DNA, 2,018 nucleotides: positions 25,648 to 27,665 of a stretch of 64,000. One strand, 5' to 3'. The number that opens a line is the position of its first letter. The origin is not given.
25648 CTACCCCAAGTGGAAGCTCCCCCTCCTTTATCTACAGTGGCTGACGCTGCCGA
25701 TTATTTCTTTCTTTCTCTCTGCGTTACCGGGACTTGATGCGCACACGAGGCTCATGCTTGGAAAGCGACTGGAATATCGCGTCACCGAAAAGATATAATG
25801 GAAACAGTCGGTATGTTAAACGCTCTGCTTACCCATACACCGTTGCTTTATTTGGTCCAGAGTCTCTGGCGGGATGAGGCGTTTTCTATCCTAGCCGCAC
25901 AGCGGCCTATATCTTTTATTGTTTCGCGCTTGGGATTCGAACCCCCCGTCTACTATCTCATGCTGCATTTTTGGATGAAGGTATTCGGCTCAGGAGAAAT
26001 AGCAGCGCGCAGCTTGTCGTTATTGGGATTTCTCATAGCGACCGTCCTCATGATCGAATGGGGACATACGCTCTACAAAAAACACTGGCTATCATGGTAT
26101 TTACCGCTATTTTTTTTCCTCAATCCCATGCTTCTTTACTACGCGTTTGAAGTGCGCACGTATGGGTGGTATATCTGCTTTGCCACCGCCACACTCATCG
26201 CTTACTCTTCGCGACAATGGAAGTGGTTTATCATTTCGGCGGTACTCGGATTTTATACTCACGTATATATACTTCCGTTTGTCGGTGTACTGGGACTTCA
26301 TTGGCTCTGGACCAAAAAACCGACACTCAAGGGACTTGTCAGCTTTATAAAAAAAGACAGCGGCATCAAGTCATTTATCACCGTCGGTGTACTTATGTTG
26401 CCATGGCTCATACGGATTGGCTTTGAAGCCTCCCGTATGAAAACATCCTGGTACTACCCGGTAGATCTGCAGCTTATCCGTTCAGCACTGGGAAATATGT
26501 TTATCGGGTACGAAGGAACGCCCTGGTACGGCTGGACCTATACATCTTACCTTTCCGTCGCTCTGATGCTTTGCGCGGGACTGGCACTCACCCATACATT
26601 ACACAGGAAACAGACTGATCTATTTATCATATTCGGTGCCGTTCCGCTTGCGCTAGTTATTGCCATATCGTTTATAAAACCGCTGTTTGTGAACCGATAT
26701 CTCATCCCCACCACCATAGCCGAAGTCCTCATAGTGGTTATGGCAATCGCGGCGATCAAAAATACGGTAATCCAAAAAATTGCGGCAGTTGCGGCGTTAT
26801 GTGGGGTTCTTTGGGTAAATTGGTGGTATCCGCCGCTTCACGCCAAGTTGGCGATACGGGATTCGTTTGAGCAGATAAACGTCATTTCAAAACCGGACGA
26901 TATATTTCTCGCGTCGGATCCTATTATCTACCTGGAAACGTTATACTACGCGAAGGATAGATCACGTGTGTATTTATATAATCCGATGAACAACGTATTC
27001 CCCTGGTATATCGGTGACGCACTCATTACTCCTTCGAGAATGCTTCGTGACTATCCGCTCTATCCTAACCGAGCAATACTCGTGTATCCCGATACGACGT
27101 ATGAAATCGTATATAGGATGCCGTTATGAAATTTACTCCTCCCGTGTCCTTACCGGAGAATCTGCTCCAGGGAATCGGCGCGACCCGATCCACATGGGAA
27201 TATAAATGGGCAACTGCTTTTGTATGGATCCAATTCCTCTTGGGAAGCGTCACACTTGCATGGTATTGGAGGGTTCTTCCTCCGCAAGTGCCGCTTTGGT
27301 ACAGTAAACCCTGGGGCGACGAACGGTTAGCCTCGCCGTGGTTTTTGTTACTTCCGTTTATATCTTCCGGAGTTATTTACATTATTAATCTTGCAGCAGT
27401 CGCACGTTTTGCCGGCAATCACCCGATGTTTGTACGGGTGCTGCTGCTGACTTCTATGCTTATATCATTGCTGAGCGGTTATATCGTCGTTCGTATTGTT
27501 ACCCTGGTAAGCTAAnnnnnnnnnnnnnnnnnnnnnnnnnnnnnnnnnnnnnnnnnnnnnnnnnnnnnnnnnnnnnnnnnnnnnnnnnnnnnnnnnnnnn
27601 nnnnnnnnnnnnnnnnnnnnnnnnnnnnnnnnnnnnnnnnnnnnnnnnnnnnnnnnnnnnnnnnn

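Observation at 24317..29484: Envelope glycan cluster combining processive GT2, GT-C transferase, MraY/WecA-like GT4 and UbiA-type polyprenyl-phosphate phosphoribosyltransferase-like enzyme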

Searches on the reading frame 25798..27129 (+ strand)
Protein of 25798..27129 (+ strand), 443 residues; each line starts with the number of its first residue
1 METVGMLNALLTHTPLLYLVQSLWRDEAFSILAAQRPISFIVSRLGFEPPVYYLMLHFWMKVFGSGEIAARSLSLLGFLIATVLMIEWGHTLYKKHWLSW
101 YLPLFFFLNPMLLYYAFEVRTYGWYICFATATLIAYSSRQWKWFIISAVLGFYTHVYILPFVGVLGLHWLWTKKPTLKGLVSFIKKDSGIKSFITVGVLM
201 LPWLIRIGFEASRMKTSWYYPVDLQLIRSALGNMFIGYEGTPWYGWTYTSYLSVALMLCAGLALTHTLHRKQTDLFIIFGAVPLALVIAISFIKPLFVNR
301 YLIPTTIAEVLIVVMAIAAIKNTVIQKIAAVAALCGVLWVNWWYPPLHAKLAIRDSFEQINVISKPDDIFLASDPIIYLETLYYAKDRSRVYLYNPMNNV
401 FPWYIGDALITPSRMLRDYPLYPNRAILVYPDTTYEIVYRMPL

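Call 4: search_protein_families(library=pfam, proteins=[window:25798-27129:+], max_evalue=0.01)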
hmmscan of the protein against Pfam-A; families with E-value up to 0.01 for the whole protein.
window:25798-27129:+ (443 aa): 0 families
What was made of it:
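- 25798..27129 (+): ArnT/PMT_2-like GT-C glycosyltransferase (443 aa) with an invariant W24-R25-D26-E27 after the first helix. The window protein has no Pfam hit (call 4).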

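Call 5: search_protein_families(library=ncbifam, proteins=[window:25798-27129:+], max_evalue=1)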
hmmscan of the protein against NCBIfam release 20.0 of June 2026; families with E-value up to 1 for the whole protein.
window:25798-27129:+ (443 aa): 0 families

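Call 11: find_homologous_proteins(query=window:25798-27129:+, max_evalue=0.001)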
Query window:25798-27129:+ (443 aa): 810 proteins with E <= 0.001 among 8000 candidates; the best 120 are listed.
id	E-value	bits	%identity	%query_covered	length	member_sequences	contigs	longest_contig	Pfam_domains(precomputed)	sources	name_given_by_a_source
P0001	4.7e-295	997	99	100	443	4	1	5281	-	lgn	-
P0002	1.2e-241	820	81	99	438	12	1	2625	-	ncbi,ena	ncbi:MAG: hypothetical protein AAB960_02035 [Patescibacteria group bacterium]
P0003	3.6e-236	802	77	99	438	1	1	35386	-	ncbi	-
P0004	1.8e-232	790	78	99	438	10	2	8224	-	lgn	-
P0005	3.3e-227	773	76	99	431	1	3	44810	-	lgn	-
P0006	6.6e-208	709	68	99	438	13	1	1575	-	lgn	-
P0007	3.9e-207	707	69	99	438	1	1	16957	-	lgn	-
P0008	1.3e-200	685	66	99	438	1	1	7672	-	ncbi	-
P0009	1.4e-199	682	66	99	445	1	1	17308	-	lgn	-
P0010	4.6e-197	673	65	96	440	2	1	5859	-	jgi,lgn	-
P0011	8.5e-197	673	67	99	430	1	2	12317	-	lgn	-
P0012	6.3e-195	666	65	99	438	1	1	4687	-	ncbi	-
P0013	8.3e-195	666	64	99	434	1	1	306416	-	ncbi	-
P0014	1.3e-194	665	64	99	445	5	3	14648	-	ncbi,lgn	-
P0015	1.1e-193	662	66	99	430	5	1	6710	-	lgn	-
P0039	1.0e-180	620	59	98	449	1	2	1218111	-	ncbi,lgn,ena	-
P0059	2.0e-172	592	58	98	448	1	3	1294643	-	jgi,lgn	jgi:uncharacterized membrane protein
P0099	3.2e-148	512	50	99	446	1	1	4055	PF13231.13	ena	-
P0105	1.5e-147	510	52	99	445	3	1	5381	PF13231.13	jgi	jgi:uncharacterized membrane protein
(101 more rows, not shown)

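Call 12: find_encoding_contigs(protein=P0039, flank=10000, max_places=2)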
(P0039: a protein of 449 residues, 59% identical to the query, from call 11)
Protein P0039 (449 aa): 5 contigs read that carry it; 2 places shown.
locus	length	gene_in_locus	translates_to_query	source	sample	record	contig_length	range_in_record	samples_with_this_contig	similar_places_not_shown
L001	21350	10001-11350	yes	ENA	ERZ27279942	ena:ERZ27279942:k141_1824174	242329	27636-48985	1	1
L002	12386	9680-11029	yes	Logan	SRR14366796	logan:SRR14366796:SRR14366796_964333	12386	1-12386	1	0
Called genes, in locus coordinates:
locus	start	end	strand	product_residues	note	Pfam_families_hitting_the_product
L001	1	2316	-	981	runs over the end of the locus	PF00580:UvrD-helicase, PF01443:Viral_helicase1 (faint), PF13245:AAA_19, PF13604:AAA_30 (faint), PF10926:DUF2800 (faint), PF13361:UvrD_C, PF13538:UvrD_C_2 (faint), PF12705:PDDEXK_1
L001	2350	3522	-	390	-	PF06821:Ser_hydrolase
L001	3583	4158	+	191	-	PF04307:YdjM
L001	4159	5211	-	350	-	PF02646:RmuC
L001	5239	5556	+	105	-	-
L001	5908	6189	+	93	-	-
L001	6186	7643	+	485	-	PF00133:tRNA-synt_1 (weak), PF09334:tRNA-synt_1g, PF00133:tRNA-synt_1, PF01406:tRNA-synt_1e (weak)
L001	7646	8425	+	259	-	PF01026:TatD_DNase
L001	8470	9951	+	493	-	PF13641:Glyco_tranf_2_3 (faint), PF13632:Glyco_trans_2_3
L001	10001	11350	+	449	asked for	-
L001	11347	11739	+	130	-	-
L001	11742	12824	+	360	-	PF00953:Glycos_transf_4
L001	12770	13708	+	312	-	PF01040:UbiA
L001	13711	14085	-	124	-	PF12680:SnoaL_2 (weak)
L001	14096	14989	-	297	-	PF08308:PEGA, PF08239:SH3_3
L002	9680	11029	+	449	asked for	-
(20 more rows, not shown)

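Call 13: find_encoding_contigs(protein=P0059, flank=10000, max_places=2)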
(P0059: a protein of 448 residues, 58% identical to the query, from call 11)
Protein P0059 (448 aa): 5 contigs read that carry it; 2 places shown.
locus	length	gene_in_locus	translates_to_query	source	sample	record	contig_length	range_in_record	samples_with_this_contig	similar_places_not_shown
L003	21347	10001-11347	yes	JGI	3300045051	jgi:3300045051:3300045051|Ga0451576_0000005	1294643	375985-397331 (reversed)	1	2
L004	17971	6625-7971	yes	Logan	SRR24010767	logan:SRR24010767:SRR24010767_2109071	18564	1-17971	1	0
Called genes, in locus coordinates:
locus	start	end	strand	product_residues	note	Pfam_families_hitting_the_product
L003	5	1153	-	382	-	-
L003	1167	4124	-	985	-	PF00580:UvrD-helicase, PF01443:Viral_helicase1 (faint), PF13086:AAA_11 (faint), PF13245:AAA_19, PF13604:AAA_30 (faint), PF21445:ADDB_N (weak), PF13361:UvrD_C, PF12705:PDDEXK_1, +1 more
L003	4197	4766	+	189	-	PF04307:YdjM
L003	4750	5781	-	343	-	PF02646:RmuC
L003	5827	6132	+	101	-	-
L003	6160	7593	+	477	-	PF01406:tRNA-synt_1e (faint), PF09334:tRNA-synt_1g, PF00133:tRNA-synt_1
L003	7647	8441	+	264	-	PF01026:TatD_DNase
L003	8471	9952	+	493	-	PF13632:Glyco_trans_2_3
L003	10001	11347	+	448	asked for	-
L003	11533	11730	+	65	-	-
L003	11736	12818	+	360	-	PF00953:Glycos_transf_4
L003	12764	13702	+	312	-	PF01040:UbiA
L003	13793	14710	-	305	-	PF08308:PEGA, PF08239:SH3_3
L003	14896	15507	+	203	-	PF01551:Peptidase_M23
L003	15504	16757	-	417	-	PF00202:Aminotran_3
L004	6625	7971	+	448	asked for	-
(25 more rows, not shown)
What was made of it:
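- Checked: Gene calls in relatives give a 312-aa UbiA protein that overlaps the GT4 gene in the same way (calls 12, 13).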

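Call 15: search_solved_structures(query=A1, max_evalue=10, show_alignments=2)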
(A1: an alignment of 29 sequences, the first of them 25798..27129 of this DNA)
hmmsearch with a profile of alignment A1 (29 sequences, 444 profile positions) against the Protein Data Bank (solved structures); distinct sequences matched with E-value up to 10: 0.
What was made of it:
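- On GT-C fold glycosyltransferases (ArnT/PMT_2-like): A profile search against the PDB found nothing (call 15).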

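Call 26: predict_structure(alignment_id=A1)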
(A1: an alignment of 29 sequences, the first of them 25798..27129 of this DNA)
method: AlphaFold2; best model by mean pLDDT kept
length: 443 residues; sequences in the alignment: 29
mean_pLDDT: 85.7   pTM: 0.88
mean pLDDT of the five models: 85.7, 85.0, 84.4, 83.7, 82.8
residues with pLDDT >= 90: 220; 70-90: 163; 50-70: 54; < 50: 6
segments of 3 or more residues with pLDDT < 50: 405-407
pLDDT, mean of each block of 10 residues (from residue 1): 72 81 84 89 76 93 93 96 97 93 96 89 96 97 98 91 95 84 89 97 86 58 63 62 64 87 92 93 81 64 92 96 96 93 80 89 91 87 90 83 55 84 93 92 74
secondary structure, 60 per line:
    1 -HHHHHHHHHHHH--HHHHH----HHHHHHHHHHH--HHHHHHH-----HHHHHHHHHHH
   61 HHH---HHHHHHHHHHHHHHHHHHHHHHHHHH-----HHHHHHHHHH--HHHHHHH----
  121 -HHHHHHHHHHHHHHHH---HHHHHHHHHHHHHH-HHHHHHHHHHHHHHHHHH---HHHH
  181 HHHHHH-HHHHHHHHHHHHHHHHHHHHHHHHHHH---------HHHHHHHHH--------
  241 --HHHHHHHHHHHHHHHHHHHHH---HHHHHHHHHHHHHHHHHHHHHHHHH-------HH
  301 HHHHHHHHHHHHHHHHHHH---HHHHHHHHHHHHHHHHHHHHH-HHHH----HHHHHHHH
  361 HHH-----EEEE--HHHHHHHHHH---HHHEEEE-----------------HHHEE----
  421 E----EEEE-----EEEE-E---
elements in order: H2-13 H16-20 H25-35 H38-44 H50-63 H67-92 H98-107 H110-116 H122-137 H141-154 H156-173 H177-186 H188-214 H224-232 H243-263 H267-291 H299-319 H323-343 H345-348 H353-363 E369-372 H375-384 E391-394 E426-429 E435-438
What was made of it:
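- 25798..27129 (+): The model has pLDDT 85.7 (call 26).
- On GT-C fold glycosyltransferases (ArnT/PMT_2-like): The model has pLDDT 85.7 and pTM 0.88 (call 26).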

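Call 30: fold_search(model_id=the predicted structure, library=pdb)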
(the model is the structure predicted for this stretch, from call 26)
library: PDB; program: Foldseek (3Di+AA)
matches with E <= 10: 291; with E <= 0.001: 4
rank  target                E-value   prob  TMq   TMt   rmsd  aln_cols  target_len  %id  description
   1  5ezm                  3.3e-05  1.00  0.59  0.50   9.2       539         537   12  Crystal Structure of ArnT from Cupriavidus metallidurans in the apo state (released 2016-02-17)
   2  5f15                  4.1e-05  1.00  0.58  0.49   8.1       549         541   12  Crystal Structure of ArnT from Cupriavidus metallidurans bound to Undecaprenyl phosphate (released 2016-02-17)
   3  9s6t_A                2.5e-04  1.00  0.57  0.53   6.3       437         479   12  Ternary cryo-EM structure of chicken ALG12 with Dol25-PP-GlcNAc2Man7, Dol25-P-Man, and Fab (released 2026-03-18)
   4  9s6u_A                4.5e-04  1.00  0.52  0.44   8.3       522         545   12  Ternary cryo-EM structure of human ALG9 with Dol25-PP-GlcNAc2Man8, Dol25-P-Man and Fab (released 2026-03-18)
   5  7zli_A                4.6e-03  1.00  0.31  0.24  12.2       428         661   10  Cryo-EM structure of C-mannosyltransferase CeDPY19, in complex with Dol25-P-Man and bound to CMT2-Fab and anti-Fab nan (released 2023-01-11)
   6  6gxc_A                5.0e-03  1.00  0.47  0.33   9.4       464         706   10  Bacterial oligosaccharyltransferase PglB in complex with an inhibitory peptide and a reactive lipid-linked oligosaccha (released 2018-11-14)
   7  8pn9_A                1.0e-02  1.00  0.51  0.37  13.6       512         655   12  Structure of human oligosaccharyltransferase OST-A complex bound to NGI-1 (released 2024-05-08)
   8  7zlg_A                1.0e-02  1.00  0.37  0.28  10.7       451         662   10  Cryo-EM structure of C-mannosyltransferase CeDPY19, in complex with acceptor peptide and bound to CMT2-Fab and anti-Fa (released 2023-01-11)
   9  3rce_A                1.1e-02  1.00  0.48  0.34   8.5       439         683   11  Bacterial oligosaccharyltransferase PglB (released 2011-06-15)
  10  5ogl_A                1.3e-02  1.00  0.49  0.33   9.0       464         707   10  Structure of bacterial oligosaccharyltransferase PglB in complex with an acceptor peptide and an lipid-linked oligosac (released 2017-10-25)
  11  7oci_F                2.3e-02  1.00  0.46  0.35  12.2       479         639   10  Cryo-EM structure of yeast Ost6p containing oligosaccharyltransferase complex (released 2022-02-16)
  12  9i5k_A                4.2e-02  1.00  0.47  0.42  10.6       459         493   13  Structure of the Chaetomium thermophilum Pmt4 homodimer (C2 symmetry) (released 2025-12-24)
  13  6p25_B                1.1e-01  0.99  0.29  0.20  10.5       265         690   10  Structure of S. cerevisiae protein O-mannosyltransferase Pmt1-Pmt2 complex bound to the sugar donor and a peptide acce (released 2019-07-10)
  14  8agb_A                1.5e-01  0.99  0.50  0.37  12.3       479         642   12  Structure of yeast oligosaccharylransferase complex with lipid-linked oligosaccharide bound (released 2022-12-07)
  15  6c26_A                1.6e-01  0.93  0.41  0.30  13.5       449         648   12  The Cryo-EM structure of a eukaryotic oligosaccharyl transferase complex (released 2018-01-31)
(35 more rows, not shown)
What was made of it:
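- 25798..27129 (+): Foldseek finds ArnT 5ezm at 3.3e-5 (TM 0.59), then ALG12, ALG9, PglB and Pmt (call 30).
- On GT-C fold glycosyltransferases (ArnT/PMT_2-like): Foldseek finds ArnT 5ezm at E = 3.3e-5 (probability 1.0, TM 0.59), then ALG12, ALG9, PglB, OST and Pmt (call 30).
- Checked: Its AlphaFold model (pLDDT 85.7) matches ArnT, ALG12, ALG9 and PglB (calls 26, 30).
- GT-C fold: calls 26 and 30. PMT_2 also covers ArnT-type lipid or glycan transferases, and the best fold match is ArnT (call 30).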

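Call 74: search_protein_families(library=pfam, alignment_id=A1, max_evalue=0.1)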
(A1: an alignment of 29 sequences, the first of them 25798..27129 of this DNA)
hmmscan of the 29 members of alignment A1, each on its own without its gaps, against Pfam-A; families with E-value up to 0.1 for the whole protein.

A. member 1, window:25798-27129:+ (443 aa): 0 families

B. families by the number of members that match (of 29 scanned): 6 families
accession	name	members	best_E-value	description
PF13231.12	PMT_2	7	1.9e-06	Dolichyl-phosphate-mannose-protein mannosyltransferase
PF14897.12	EpsG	2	0.00018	EpsG family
PF14264.12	Glucos_trans_II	1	0.00099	Glucosyl transferase GtrII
PF06166.18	DUF979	1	0.02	Protein of unknown function (DUF979)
PF19589.4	DUF6095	1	0.049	Family of unknown function (DUF6095)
PF17259.7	DUF5325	1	0.072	Family of unknown function (DUF5325)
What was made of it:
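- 25798..27129 (+): Seven of 29 orthologs hit PF13231 PMT_2, best E = 1.9e-6 (call 74).
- On GT-C fold glycosyltransferases (ArnT/PMT_2-like): Seven of 29 orthologs hit PF13231, best E = 1.9e-6, and one hits GtrII (call 74).
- Some GT-C orthologs hit PMT_2, a protein mannosyltransferase family (call 74).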

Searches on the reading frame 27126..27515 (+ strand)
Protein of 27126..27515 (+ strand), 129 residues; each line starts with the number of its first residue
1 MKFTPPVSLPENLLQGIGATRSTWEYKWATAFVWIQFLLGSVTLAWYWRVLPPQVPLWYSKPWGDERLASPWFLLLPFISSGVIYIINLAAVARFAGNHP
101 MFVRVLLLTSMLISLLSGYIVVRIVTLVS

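Call 4: search_protein_families(library=pfam, proteins=[window:27126-27515:+], max_evalue=0.01)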
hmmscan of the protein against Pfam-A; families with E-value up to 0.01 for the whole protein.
window:27126-27515:+ (129 aa): 0 families

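Call 5: search_protein_families(library=ncbifam, proteins=[window:27126-27515:+], max_evalue=1)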
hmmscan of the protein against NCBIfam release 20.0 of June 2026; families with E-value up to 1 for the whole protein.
window:27126-27515:+ (129 aa): 0 families
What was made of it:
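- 27126..27515 (+): 129-aa protein with an estimated three transmembrane helices and the conserved loop motif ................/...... It is a weak DUF1648-like protein and a partner module of the GT4. The window protein has no family hit (calls 4, 5).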

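Call 56: search_protein_families(library=pfam, alignment_id=A4, max_evalue=5)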
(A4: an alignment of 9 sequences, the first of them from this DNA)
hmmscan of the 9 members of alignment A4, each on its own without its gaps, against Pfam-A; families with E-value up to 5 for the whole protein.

A. member 1, seq(129 aa): 0 families

B. families by the number of members that match (of 9 scanned): 5 families
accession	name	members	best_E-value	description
PF07853.16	DUF1648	3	0.0014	Domain of unknown function (DUF1648)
PF11712.13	Vma12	1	0.0046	Endoplasmic reticulum-based factor for assembly of V-ATPase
PF15168.11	TRIQK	1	0.11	Triple QxxK/R motif-containing protein family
PF01769.21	MgtE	1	0.73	Divalent cation transporter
PF06305.16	LapA_dom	1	4.5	Lipopolysaccharide assembly protein A domain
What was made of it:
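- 27126..27515 (+): Three of 9 orthologs hit DUF1648 weakly, best E = 0.0014 (call 56).
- Tried and rejected: It has no such Pfam hit, only weak DUF1648 (call 56).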
